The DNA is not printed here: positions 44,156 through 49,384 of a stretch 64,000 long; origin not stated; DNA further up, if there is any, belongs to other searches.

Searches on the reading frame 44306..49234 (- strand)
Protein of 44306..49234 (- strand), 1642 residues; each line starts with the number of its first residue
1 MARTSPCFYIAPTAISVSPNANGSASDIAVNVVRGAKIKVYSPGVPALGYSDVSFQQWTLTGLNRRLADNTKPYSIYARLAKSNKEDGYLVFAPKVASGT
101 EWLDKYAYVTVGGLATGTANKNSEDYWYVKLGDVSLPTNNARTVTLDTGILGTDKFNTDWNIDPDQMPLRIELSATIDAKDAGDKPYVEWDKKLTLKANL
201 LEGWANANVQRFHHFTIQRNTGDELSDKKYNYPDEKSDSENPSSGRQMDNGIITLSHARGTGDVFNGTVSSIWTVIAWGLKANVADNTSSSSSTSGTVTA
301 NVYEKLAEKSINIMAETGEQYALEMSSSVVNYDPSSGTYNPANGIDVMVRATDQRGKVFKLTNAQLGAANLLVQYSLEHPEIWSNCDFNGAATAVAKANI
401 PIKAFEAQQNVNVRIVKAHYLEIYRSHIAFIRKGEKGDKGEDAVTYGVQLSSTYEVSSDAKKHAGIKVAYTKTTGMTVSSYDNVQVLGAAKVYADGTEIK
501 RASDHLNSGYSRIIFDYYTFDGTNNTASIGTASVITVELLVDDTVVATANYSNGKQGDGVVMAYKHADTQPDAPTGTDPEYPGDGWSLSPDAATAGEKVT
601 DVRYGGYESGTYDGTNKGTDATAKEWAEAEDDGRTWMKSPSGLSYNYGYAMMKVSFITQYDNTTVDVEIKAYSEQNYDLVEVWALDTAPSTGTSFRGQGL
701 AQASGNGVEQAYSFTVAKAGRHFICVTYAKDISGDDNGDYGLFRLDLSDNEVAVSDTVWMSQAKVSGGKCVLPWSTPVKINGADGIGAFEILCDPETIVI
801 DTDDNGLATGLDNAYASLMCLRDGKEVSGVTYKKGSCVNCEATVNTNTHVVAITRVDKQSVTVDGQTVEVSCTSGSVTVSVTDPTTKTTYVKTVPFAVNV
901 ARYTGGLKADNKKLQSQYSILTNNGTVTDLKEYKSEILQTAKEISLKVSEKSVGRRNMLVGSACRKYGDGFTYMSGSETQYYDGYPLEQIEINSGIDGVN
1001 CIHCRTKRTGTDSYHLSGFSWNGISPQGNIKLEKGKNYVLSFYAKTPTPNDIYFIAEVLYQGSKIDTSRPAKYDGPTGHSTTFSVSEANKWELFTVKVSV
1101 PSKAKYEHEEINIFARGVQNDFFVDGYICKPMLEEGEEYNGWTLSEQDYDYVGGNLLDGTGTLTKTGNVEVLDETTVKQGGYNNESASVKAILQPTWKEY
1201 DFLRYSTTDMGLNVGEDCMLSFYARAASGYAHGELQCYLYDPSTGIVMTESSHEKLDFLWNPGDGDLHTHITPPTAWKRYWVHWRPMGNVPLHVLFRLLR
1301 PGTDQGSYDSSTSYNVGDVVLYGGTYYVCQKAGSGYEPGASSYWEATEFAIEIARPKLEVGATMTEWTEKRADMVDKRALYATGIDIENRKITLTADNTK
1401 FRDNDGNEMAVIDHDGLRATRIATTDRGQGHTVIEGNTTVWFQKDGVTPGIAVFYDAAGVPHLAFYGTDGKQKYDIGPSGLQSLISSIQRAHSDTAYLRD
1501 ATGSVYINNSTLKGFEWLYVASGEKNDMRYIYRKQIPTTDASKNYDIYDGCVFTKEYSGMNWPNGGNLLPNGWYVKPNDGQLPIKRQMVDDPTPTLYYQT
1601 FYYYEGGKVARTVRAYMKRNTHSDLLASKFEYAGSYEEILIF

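Call 26: search_protein_families(library=pfam, proteins=[window:44306-49234:-], max_evalue=0.01)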
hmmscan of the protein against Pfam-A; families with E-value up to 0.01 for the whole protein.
window:44306-49234:- (1642 aa): 2 families
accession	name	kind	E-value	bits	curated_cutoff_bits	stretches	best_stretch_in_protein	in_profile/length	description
PF02018.23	CBM_4_9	-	1.7e-06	28.9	25.9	1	1009-1103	34-121/136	Carbohydrate binding domain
PF02839.19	CBM_5_12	-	0.0033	17.9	26.2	1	1308-1340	2-38/44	Carbohydrate-binding module family 5/12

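Call 103: search_protein_families(library=phrogs, proteins=[window:44306-49234:-], max_evalue=0.001)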
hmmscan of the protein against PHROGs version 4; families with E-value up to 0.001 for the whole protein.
window:44306-49234:- (1642 aa): 0 families
